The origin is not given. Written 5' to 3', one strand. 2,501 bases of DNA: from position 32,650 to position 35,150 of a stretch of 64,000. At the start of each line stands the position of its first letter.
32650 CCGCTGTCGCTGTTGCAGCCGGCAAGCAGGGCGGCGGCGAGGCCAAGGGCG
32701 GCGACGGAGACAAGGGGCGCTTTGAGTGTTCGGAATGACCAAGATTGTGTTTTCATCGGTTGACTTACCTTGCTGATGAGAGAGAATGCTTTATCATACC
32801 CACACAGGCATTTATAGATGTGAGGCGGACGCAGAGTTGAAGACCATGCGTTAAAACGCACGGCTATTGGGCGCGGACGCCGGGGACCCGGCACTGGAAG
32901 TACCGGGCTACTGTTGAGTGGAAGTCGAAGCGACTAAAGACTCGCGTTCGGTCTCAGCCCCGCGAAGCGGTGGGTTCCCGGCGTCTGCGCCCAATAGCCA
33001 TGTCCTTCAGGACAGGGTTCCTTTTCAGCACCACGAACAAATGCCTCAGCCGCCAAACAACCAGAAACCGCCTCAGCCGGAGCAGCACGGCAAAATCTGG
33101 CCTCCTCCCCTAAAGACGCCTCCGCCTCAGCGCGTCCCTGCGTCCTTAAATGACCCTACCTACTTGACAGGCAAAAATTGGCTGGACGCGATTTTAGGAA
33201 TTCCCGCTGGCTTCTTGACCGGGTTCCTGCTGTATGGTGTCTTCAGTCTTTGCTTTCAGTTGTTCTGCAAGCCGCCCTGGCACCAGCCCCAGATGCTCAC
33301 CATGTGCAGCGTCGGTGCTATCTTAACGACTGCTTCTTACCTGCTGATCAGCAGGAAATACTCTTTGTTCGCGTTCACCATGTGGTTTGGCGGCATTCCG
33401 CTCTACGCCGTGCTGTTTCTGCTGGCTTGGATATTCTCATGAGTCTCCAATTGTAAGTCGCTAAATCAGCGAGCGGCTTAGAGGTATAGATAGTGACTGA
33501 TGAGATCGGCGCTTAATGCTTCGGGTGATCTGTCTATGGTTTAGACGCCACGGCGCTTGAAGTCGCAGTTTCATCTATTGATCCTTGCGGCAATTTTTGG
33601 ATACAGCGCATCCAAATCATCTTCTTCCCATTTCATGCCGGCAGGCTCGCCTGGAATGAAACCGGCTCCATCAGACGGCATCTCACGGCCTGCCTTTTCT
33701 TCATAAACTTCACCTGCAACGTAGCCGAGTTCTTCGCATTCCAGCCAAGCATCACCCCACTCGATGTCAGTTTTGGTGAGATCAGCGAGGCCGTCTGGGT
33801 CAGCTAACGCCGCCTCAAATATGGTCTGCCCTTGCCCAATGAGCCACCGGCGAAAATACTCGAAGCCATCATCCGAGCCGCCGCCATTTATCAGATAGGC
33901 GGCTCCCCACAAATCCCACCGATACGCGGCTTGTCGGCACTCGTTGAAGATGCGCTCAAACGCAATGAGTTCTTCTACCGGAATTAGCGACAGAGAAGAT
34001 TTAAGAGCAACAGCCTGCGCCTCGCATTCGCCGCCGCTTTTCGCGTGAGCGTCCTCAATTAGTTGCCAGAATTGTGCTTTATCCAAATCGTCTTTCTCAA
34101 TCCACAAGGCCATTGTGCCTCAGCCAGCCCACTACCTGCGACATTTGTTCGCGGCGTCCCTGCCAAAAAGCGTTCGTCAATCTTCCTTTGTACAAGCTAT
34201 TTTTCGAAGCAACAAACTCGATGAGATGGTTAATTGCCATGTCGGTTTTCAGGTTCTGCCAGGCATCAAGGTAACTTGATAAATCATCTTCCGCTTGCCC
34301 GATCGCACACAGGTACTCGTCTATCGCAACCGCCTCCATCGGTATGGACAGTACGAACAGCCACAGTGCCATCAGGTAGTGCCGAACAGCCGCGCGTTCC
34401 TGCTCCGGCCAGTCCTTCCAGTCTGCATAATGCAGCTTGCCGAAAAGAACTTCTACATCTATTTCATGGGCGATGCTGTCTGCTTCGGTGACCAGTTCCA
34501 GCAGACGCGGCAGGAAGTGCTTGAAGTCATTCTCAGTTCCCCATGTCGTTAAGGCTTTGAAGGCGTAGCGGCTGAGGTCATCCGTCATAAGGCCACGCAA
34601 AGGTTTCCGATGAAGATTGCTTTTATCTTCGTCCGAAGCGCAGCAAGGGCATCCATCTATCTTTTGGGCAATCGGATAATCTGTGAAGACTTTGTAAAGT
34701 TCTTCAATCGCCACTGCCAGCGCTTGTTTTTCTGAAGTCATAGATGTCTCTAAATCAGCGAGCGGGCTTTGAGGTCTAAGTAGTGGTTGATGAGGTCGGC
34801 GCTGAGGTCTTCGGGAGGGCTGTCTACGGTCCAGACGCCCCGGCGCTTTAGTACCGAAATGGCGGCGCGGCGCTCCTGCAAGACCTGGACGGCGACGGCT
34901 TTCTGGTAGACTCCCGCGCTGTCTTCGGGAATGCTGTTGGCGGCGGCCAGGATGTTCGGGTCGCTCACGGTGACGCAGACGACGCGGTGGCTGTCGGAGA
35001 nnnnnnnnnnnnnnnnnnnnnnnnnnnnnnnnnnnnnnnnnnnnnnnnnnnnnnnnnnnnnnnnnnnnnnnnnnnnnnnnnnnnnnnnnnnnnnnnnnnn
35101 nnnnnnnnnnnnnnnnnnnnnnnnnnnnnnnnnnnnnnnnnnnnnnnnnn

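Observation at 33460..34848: Two-gene cassette inserted exactly at the DUF58 stop codon, followed by a decayed duplicate of the DUF58 3' end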

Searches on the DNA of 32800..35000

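Call 72: search_rna_families(source=window, start=32800, end=35000, threshold=evalue, max_evalue=1)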
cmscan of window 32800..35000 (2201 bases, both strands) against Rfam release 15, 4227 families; matches with E-value up to 1: 0.
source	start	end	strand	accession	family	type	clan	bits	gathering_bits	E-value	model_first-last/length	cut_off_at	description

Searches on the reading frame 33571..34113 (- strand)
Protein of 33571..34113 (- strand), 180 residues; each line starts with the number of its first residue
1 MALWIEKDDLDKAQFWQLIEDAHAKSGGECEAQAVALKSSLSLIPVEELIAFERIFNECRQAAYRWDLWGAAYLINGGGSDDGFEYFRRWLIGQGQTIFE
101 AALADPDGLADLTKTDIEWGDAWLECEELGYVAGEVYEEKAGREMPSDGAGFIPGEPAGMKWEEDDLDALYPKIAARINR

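Call 8: search_protein_families(library=pfam, proteins=[window:33571-34113:-], max_evalue=0.01)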
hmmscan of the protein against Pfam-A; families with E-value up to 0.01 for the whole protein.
window:33571-34113:- (180 aa): 1 family
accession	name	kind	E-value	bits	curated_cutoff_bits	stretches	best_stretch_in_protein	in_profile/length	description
PF14024.11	DUF4240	-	7.9e-44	149.4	27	1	11-139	2-129/129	Protein of unknown function (DUF4240)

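Call 49: search_protein_families(library=ncbifam, proteins=[window:33571-34113:-], max_evalue=0.01)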
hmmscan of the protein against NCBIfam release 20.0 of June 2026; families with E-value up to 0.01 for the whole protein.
window:33571-34113:- (180 aa): 0 families

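Call 74: find_homologous_proteins(query=window:33571-34113:-, max_evalue=1e-30)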
Query window:33571-34113:- (180 aa): 398 proteins with E <= 1e-30 among 945 candidates; the best 120 are listed.
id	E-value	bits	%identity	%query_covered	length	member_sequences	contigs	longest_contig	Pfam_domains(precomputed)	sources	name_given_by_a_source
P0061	3.4e-117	407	100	100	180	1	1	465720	PF14024.12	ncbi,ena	-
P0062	3.3e-84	299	78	95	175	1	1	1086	PF14024.12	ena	-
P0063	3.8e-83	296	77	94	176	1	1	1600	PF14024.12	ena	-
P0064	2.3e-82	293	75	94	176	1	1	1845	PF14024.12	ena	-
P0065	6.4e-82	292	76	94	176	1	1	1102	PF14024.12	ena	-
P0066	1.3e-80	288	75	94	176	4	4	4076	PF14024.12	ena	-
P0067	2.8e-79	283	73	95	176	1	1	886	PF14024.12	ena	-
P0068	5.4e-77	276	71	94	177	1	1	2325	PF14024.12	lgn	-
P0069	2.4e-76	274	71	94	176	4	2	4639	PF14024.12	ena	-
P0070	4.4e-76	273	71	94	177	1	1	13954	PF14024.12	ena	-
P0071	1.7e-74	268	68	94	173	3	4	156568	PF14024.12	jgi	-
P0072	6.4e-74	266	69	94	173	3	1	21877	PF14024.12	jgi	-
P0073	8.3e-74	266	67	94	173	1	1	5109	PF14024.12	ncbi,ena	-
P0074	4.7e-73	263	69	94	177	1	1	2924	PF14024.12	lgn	-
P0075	1.0e-71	259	67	94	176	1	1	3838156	PF14024.12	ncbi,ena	-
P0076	6.8e-71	256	66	94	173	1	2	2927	PF14024.12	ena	-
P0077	7.4e-71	256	66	94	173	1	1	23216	PF14024.12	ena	-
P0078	2.0e-70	254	66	94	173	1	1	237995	PF14024.12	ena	-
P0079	5.4e-70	253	65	94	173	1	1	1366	PF14024.12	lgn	-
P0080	9.4e-70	252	66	94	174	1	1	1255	PF14024.12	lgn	-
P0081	1.1e-69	252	67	91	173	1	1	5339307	PF14024.12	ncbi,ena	-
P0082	2.4e-69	251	67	94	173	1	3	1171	PF14024.12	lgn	-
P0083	9.6e-69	249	66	94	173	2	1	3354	PF14024.12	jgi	-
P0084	3.2e-68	247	66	94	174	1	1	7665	PF14024.12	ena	-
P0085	3.2e-66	241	65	94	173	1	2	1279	PF14024.12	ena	-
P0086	1.1e-65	239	65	94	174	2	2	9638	PF14024.12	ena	-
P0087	2.0e-65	238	66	94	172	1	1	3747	PF14024.12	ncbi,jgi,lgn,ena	-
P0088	4.0e-65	237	65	94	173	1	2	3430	PF14024.12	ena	-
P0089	5.1e-65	237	64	94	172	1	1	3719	PF14024.12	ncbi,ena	-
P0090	1.8e-64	235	63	94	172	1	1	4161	PF14024.12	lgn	-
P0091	1.3e-63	232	62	95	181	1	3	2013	PF14024.12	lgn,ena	-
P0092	2.6e-63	231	61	94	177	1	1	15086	PF14024.12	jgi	-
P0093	2.7e-63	231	62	94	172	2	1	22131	PF14024.12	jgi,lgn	-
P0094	5.8e-63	230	59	94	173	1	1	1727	PF14024.12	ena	-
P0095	9.8e-63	229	61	94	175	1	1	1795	PF14024.12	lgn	-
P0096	1.7e-62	229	62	94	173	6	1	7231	PF14024.12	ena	-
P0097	4.2e-61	224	60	94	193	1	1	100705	PF14024.12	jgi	-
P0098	4.3e-61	224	68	77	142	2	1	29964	PF14024.12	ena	-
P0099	2.2e-60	222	60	94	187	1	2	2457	PF14024.12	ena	-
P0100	2.7e-60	221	60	93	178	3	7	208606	PF14024.12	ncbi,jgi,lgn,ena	-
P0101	3.1e-58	215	58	95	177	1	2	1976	PF14024.12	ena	-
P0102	1.6e-57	212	56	94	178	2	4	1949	PF14024.12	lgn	-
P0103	7.8e-56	207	57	94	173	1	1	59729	PF14024.12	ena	-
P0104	8.1e-56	207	57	94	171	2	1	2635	PF14024.12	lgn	-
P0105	2.2e-55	205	58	94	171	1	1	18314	PF14024.12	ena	-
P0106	3.9e-49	185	55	94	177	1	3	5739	PF14024.12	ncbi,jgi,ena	-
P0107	1.2e-47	180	55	93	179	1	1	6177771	PF14024.12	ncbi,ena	-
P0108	2.6e-47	179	51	94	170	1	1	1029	PF14024.12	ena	-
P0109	4.1e-47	178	54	94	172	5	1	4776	PF14024.12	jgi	-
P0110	7.3e-47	178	49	93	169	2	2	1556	PF14024.12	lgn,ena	-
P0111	2.1e-46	176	49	93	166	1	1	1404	PF14024.12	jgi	jgi:hypothetical protein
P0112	4.6e-46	175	51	95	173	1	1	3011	PF14024.12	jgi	jgi:uncharacterized protein DUF4240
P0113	9.6e-46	174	54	94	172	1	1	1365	PF14024.12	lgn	-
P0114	1.3e-45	174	52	95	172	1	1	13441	PF14024.12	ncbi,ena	-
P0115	3.9e-45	172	51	93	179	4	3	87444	PF14024.12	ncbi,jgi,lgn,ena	-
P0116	6.2e-45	171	52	94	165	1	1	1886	PF14024.12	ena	-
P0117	1.8e-44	170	50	92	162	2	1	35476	PF14024.12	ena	-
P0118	1.9e-44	170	49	93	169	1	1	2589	PF14024.12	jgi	jgi:hypothetical protein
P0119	3.8e-44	169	50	93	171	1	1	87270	PF14024.12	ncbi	-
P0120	4.8e-44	168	50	92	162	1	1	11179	PF14024.12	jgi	jgi:hypothetical protein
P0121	5.9e-44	168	50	94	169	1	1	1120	PF14024.12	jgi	jgi:hypothetical protein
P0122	7.7e-44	168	49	94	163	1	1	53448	PF14024.12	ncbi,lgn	-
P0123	1.0e-43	167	50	92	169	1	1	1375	PF14024.12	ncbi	-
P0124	1.6e-43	167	49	94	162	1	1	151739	PF14024.12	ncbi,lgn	-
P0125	1.7e-43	167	50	94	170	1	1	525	PF14024.12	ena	-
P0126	2.0e-43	166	51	92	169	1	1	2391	PF14024.12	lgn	-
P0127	2.9e-43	166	50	92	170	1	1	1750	PF14024.12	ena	-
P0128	5.4e-43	165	49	92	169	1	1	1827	PF14024.12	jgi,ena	jgi:hypothetical protein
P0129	5.8e-43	165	54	79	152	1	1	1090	PF14024.12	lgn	-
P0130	1.3e-42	164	48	94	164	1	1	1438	PF14024.12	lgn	-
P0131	2.2e-42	163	48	92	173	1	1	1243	PF14024.12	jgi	jgi:hypothetical protein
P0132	2.7e-42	163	49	93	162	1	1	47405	PF14024.12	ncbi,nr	ncbi:MAG: DUF4240 domain-containing protein [Chloroflexi bacterium]|nr:DUF4240 domain-containing pro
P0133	3.6e-42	162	50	94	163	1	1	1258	PF14024.12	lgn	-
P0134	7.2e-42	161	49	94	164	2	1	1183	PF14024.12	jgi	jgi:hypothetical protein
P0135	7.3e-42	161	50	92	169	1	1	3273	PF14024.12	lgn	-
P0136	1.3e-41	160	51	95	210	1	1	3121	PF14024.12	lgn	-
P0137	1.4e-41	160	47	94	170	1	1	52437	PF14024.12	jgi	jgi:hypothetical protein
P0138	1.8e-41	160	52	93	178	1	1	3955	PF14024.12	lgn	-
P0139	2.0e-41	160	48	94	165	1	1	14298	PF14024.12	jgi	jgi:uncharacterized protein DUF4240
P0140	2.6e-41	160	46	94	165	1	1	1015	PF14024.12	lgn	-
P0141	2.7e-41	159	51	94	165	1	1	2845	PF14024.12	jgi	jgi:hypothetical protein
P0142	3.6e-41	159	48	93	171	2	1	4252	PF14024.12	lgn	-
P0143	4.8e-41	159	51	94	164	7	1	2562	PF14024.12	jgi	-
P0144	6.5e-41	158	49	92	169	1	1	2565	PF14024.12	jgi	jgi:hypothetical protein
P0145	7.4e-41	158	47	92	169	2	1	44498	PF14024.12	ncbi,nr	ncbi:DUF4240 domain-containing protein [bacterium]|nr:MAG: DUF4240 domain-containing protein [bacter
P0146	8.9e-41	158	47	92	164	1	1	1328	PF14024.12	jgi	jgi:hypothetical protein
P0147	9.6e-41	158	50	92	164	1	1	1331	PF14024.12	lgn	-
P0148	1.0e-40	158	47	92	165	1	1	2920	PF14024.12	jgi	jgi:hypothetical protein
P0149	1.4e-40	157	47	92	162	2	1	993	PF14024.12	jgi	jgi:hypothetical protein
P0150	1.7e-40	157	49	92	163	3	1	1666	PF14024.12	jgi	-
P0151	2.0e-40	157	48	92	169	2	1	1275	PF14024.12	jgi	jgi:hypothetical protein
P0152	3.1e-40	156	47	92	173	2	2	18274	PF14024.12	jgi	jgi:hypothetical protein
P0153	3.3e-40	156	50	94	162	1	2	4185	PF14024.12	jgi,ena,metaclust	metaclust:\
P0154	4.0e-40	156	50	94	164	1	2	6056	PF14024.12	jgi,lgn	jgi:hypothetical protein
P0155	5.7e-40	155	47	99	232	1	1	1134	PF14024.12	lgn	-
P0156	6.1e-40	155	47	93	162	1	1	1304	PF14024.12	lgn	-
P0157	6.7e-40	155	46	92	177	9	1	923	PF14024.12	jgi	-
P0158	7.3e-40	155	48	92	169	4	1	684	PF14024.12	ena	-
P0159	8.4e-40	155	50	92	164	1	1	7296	PF14024.12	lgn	-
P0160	1.1e-39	154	49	94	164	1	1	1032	PF14024.12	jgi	jgi:hypothetical protein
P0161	1.3e-39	154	47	92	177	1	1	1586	PF14024.12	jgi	jgi:hypothetical protein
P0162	1.3e-39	154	46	94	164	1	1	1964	PF14024.12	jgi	jgi:hypothetical protein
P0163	1.4e-39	154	47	92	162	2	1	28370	PF14024.12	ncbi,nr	ncbi:DUF4240 domain-containing protein [bacterium]|nr:DUF4240 domain-containing protein [bacterium]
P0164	2.0e-39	153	50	92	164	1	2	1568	PF14024.12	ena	-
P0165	2.2e-39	153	48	89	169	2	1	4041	PF14024.12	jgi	jgi:hypothetical protein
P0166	2.5e-39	153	46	92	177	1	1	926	PF14024.12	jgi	-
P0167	2.5e-39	153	48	93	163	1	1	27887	PF14024.12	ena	-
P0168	2.5e-39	153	47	92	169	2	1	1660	PF14024.12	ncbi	-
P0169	2.6e-39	153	48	94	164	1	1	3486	PF14024.12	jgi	jgi:Protein of unknown function (DUF4240)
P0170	2.9e-39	153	49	92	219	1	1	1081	PF14024.12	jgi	jgi:hypothetical protein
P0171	3.3e-39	153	49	92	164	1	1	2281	PF14024.12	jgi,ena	-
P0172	3.3e-39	153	47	94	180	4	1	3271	PF14024.12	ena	-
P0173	3.8e-39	152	45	94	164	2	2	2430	PF14024.12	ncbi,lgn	-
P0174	4.6e-39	152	47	92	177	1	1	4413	PF14024.12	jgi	jgi:Protein of unknown function (DUF4240)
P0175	4.7e-39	152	48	91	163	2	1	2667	PF14024.12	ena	-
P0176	6.4e-39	152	46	92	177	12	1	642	PF14024.12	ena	-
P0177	7.0e-39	152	46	94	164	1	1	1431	PF14024.12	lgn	-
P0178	9.1e-39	151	44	94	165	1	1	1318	PF14024.12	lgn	-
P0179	1.0e-38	151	47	94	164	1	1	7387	PF14024.12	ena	-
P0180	1.2e-38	151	52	92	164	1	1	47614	PF14024.12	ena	-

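Call 75: find_encoding_contigs(protein=P0066, flank=4000, max_places=4)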
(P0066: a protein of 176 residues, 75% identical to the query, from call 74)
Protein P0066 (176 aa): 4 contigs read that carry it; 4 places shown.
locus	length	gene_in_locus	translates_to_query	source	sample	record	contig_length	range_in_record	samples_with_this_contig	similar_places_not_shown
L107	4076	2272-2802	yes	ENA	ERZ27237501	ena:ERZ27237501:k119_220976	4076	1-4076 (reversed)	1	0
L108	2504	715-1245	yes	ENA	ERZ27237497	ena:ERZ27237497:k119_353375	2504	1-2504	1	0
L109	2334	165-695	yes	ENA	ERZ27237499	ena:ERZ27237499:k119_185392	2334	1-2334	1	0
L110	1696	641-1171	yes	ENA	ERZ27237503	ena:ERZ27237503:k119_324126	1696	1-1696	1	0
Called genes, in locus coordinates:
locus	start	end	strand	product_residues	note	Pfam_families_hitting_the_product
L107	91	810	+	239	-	-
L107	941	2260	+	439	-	PF01882:DUF58, PF13519:VWA_2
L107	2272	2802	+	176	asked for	PF14024:DUF4240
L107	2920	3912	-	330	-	PF28475:DUF8413, PF01944:SpoIIM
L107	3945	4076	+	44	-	?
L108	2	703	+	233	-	?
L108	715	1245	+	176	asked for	PF14024:DUF4240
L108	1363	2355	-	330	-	PF28475:DUF8413, PF01944:SpoIIM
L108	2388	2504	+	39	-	?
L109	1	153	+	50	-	?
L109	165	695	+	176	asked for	PF14024:DUF4240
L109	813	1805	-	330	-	PF28475:DUF8413, PF01944:SpoIIM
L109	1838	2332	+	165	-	?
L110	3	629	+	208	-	?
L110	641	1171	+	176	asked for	PF14024:DUF4240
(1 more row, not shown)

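Call 76: find_encoding_contigs(protein=P0070, flank=5000, max_places=2)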
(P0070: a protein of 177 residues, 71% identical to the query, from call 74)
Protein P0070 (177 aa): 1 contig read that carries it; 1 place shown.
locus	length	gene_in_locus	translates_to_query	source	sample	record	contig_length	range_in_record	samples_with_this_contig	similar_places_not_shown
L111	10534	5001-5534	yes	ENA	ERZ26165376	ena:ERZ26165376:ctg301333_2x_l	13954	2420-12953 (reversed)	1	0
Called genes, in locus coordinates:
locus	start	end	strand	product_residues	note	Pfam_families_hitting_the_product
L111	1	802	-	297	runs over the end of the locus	PF13616:Rotamase_3, PF00639:Rotamase, PF13145:Rotamase_2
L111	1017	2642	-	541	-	PF22746:SHOCT-like_DUF2089-C (weak), PF13349:DUF4097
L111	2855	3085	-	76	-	-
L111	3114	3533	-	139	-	PF22747:Zn_ribbon_DUF2089, PF09862:DUF2089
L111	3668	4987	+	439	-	PF01882:DUF58, PF13519:VWA_2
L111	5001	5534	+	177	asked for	PF14024:DUF4240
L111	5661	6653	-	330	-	PF28475:DUF8413, PF01944:SpoIIM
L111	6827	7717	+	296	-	PF06271:RDD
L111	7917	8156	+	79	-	PF00395:SLH (weak)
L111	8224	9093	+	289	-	PF01370:Epimerase, PF04321:RmlD_sub_bind, PF02719:Polysacc_synt_2, PF16363:GDP_Man_Dehyd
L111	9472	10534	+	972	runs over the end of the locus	PF00133:tRNA-synt_1, PF01406:tRNA-synt_1e (faint), PF09334:tRNA-synt_1g, PF08264:Anticodon_1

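Call 77: find_encoding_contigs(protein=P0063, flank=2000, max_places=2)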
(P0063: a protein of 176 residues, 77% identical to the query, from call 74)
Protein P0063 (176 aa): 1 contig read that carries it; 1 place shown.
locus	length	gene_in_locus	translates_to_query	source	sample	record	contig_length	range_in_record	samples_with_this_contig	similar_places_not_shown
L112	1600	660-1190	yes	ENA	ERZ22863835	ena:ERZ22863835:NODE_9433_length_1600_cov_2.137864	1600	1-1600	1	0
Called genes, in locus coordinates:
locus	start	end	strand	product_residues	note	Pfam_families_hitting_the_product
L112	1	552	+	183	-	?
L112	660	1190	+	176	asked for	PF14024:DUF4240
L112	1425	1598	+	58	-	?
